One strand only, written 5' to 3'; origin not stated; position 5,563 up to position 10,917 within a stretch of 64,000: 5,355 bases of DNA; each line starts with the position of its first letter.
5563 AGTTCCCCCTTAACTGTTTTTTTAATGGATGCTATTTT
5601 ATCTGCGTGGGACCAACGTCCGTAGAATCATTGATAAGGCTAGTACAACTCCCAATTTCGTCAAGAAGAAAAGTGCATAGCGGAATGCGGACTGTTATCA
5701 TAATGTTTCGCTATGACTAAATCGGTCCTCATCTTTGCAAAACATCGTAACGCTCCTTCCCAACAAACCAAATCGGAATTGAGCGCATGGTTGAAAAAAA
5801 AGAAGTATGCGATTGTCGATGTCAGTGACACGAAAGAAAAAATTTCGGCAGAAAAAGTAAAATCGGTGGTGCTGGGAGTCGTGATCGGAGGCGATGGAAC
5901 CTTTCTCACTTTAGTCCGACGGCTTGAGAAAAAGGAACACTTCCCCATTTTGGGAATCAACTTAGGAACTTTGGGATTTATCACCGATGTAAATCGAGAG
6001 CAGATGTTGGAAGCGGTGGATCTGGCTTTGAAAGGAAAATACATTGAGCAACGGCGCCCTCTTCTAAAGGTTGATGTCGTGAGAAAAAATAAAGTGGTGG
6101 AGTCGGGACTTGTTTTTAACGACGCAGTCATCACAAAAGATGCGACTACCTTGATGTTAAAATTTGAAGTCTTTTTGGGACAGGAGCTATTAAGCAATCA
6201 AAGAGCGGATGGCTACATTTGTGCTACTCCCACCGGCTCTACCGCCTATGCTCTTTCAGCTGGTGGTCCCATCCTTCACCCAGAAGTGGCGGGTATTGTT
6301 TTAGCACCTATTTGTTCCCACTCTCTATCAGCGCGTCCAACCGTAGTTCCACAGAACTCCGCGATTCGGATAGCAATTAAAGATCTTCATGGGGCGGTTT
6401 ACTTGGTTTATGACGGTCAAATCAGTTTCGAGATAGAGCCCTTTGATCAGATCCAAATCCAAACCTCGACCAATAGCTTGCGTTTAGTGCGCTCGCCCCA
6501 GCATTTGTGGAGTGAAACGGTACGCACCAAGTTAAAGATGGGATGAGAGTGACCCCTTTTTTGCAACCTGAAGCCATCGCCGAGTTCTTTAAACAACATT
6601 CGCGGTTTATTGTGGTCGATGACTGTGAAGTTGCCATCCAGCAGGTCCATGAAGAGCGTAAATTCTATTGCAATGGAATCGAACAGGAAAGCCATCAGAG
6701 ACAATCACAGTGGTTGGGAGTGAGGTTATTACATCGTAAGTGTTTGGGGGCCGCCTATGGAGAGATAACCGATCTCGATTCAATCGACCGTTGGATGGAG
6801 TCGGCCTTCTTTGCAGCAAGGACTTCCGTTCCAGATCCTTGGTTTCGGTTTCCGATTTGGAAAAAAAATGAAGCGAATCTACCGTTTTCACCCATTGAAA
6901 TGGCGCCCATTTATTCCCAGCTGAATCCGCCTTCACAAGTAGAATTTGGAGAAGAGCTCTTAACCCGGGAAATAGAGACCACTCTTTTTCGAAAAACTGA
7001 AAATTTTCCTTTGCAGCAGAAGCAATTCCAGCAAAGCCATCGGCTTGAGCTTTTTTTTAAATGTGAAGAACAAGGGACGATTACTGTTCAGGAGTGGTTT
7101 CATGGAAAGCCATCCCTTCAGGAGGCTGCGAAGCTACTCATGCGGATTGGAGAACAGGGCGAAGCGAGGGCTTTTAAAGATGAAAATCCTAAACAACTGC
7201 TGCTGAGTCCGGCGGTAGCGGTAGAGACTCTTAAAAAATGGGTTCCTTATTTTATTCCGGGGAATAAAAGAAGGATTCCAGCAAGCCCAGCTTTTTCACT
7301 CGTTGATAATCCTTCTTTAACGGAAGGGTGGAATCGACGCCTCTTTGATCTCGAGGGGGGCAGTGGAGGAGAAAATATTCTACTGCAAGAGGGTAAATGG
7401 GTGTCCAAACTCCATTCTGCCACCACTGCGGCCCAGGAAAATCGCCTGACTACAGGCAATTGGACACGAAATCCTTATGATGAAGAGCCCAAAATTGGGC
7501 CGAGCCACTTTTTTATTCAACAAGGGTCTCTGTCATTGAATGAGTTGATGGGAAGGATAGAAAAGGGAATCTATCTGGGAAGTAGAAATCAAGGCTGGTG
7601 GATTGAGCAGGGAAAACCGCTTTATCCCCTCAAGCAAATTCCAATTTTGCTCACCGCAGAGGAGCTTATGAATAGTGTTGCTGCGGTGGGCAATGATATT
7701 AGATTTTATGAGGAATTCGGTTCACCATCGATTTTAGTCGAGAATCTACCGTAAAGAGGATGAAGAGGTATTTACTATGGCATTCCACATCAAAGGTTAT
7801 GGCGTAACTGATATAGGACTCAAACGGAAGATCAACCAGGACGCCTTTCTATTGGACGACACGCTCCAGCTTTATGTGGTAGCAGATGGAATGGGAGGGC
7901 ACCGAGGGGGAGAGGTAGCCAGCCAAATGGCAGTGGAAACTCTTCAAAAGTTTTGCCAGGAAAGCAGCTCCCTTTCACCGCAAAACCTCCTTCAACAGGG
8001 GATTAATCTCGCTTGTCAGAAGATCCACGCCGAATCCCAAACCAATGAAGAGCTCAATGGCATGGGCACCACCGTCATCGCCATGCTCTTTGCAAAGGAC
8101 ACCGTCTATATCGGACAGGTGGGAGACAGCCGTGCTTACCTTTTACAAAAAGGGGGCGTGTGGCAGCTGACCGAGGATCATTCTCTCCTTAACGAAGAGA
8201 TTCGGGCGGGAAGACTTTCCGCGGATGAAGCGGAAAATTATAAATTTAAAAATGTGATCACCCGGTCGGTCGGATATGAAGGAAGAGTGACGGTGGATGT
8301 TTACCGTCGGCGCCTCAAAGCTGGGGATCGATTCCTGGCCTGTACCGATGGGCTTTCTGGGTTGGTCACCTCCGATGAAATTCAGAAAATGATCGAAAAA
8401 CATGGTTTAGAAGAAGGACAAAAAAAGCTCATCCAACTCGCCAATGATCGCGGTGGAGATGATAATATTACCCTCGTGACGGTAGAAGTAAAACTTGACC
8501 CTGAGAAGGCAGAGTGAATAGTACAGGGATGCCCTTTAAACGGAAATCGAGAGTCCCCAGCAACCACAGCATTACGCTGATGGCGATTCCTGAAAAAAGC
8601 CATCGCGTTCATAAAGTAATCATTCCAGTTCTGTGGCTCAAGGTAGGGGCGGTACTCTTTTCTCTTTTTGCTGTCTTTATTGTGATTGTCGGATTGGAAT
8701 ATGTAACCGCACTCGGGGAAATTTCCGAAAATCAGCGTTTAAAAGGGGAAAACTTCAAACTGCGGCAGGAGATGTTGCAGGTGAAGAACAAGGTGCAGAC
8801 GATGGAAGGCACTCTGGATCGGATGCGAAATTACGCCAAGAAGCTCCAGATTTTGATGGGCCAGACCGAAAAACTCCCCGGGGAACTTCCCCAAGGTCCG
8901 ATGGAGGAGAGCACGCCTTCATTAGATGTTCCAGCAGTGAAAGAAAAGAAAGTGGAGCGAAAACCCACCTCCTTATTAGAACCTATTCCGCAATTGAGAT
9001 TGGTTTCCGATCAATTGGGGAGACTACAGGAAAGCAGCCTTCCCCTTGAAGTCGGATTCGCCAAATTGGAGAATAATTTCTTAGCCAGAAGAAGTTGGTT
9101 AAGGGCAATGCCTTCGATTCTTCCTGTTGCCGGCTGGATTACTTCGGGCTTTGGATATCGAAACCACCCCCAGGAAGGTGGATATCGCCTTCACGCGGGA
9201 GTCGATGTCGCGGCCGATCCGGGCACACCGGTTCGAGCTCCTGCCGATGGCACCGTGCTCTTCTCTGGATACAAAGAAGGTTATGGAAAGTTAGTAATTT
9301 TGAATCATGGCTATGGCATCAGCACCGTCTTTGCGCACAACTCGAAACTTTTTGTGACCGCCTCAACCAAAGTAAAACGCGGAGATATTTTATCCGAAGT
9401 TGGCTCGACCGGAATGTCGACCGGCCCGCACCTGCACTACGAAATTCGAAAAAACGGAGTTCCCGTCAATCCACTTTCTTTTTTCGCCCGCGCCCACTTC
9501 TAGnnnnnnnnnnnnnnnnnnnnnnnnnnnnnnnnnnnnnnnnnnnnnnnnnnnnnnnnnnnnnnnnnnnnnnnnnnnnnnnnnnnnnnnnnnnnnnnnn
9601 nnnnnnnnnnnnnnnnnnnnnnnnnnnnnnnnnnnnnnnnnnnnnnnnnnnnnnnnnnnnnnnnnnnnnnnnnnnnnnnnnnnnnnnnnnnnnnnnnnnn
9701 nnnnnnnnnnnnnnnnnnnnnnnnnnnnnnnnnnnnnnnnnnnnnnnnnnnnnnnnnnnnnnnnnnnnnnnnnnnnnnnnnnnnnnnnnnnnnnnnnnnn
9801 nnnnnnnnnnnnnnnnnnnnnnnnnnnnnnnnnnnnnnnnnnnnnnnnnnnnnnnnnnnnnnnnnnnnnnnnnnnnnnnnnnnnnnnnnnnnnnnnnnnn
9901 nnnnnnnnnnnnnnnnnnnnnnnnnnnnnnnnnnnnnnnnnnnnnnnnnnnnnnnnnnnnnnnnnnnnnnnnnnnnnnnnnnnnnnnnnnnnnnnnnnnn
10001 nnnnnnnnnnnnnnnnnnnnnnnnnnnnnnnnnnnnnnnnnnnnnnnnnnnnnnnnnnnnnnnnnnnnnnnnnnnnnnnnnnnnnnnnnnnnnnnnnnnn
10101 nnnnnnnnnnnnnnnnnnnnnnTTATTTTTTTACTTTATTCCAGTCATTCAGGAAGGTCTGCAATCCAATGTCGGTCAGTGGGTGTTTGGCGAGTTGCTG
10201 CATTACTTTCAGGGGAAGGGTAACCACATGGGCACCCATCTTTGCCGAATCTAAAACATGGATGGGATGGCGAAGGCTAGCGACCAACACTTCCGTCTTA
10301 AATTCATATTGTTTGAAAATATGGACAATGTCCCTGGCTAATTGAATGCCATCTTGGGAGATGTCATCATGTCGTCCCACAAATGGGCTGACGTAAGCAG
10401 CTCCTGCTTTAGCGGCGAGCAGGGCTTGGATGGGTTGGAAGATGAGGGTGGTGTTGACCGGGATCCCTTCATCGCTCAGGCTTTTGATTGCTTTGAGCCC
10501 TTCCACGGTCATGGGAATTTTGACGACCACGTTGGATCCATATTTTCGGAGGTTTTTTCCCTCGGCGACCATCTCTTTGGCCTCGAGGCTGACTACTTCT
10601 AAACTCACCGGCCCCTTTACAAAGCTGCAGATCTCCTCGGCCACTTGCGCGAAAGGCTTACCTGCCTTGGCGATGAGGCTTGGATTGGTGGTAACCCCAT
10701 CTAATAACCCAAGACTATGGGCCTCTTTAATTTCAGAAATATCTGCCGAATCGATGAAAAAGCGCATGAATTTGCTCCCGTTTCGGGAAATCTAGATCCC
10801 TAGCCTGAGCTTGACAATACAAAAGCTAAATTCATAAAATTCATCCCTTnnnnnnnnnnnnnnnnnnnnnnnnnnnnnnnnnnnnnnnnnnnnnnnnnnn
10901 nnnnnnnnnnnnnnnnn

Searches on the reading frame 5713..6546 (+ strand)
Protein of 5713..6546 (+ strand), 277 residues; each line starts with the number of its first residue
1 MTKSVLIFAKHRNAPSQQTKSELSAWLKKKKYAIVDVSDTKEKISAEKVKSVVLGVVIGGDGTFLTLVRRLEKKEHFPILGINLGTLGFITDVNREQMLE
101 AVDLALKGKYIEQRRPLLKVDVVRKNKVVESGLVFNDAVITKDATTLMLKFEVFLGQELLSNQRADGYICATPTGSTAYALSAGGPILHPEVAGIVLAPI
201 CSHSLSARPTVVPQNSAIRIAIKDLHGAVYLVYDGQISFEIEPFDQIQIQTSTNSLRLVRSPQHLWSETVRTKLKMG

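Call 57: search_protein_families(library=pfam, max_evalue=0.00001, proteins=[window:5713-6546:+])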
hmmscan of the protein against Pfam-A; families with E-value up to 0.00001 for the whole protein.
window:5713-6546:+ (277 aa): 2 families
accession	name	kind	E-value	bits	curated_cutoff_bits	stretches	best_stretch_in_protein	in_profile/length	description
PF20143.4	NAD_kinase_C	-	1.2e-33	116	23.7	1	136-260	2-125/126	ATP-NAD kinase C-terminal domain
PF01513.26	NAD_kinase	-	4.1e-14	53.4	25.5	1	16-110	43-130/130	ATP-NAD kinase N-terminal domain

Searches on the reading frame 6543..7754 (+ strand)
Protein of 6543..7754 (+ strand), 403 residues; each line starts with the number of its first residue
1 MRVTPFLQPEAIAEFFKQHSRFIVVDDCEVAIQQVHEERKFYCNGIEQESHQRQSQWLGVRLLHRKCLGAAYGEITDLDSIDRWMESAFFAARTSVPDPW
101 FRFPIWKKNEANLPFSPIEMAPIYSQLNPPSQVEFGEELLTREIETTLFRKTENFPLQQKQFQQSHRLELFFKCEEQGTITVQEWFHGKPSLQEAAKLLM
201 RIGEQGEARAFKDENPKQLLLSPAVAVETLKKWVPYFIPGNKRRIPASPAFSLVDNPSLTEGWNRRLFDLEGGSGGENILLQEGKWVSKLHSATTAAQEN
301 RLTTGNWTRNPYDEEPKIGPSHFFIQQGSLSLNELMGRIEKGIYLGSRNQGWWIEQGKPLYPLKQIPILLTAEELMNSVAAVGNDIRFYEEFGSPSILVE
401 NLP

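Call 57: search_protein_families(library=pfam, max_evalue=0.00001, proteins=[window:6543-7754:+])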
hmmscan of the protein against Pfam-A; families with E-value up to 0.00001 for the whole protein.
window:6543-7754:+ (403 aa): 1 family
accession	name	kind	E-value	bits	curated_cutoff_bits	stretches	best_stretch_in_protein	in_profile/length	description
PF19289.4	PmbA_TldD_3rd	-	1.6e-28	99.8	22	1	247-402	46-216/220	PmbA/TldA metallopeptidase C-terminal domain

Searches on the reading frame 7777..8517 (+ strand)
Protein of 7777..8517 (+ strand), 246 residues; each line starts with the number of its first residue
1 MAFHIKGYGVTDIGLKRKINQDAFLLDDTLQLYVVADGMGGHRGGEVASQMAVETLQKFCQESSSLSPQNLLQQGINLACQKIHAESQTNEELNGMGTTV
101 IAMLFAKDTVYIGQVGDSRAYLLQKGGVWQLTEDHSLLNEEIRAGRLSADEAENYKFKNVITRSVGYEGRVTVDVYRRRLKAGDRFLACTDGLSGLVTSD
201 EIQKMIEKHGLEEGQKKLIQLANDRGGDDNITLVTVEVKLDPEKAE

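Call 57: search_protein_families(library=pfam, max_evalue=0.00001, proteins=[window:7777-8517:+])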
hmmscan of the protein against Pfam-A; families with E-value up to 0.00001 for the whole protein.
window:7777-8517:+ (246 aa): 3 families
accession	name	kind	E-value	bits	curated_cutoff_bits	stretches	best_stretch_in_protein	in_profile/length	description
PF13672.11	PP2C_2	-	4.2e-21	75.9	24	1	18-205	10-187/209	Protein phosphatase 2C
PF00481.26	PP2C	-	3.6e-14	53.5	20.3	1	27-230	31-254/255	Protein phosphatase 2C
PF07228.17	SpoIIE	-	4e-06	27.3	25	0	33-238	7-191/192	Stage II sporulation protein E (SpoIIE)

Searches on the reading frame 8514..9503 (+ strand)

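Call 57: search_protein_families(library=pfam, max_evalue=0.00001, proteins=[window:8514-9503:+])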
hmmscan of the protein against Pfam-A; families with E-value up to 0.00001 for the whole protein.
window:8514-9503:+ (329 aa): 1 family
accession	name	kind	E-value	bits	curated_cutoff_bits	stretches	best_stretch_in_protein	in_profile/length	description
PF01551.29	Peptidase_M23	-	3.8e-35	120.4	28.7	1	226-320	2-96/96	Peptidase family M23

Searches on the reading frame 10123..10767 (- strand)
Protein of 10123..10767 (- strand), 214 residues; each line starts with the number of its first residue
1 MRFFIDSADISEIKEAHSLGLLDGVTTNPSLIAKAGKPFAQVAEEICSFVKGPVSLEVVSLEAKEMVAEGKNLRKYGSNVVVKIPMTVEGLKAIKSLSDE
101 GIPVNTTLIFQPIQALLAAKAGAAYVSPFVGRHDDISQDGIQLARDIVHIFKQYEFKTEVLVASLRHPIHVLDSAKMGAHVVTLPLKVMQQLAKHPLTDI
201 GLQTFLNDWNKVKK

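Call 57: search_protein_families(library=pfam, max_evalue=0.00001, proteins=[window:10123-10767:-])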
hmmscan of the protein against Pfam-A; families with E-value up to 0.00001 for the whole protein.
window:10123-10767:- (214 aa): 1 family
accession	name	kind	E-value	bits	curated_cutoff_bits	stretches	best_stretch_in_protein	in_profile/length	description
PF00923.25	TAL_FSA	-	1.8e-63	215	27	1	3-211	1-280/285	Transaldolase/Fructose-6-phosphate aldolase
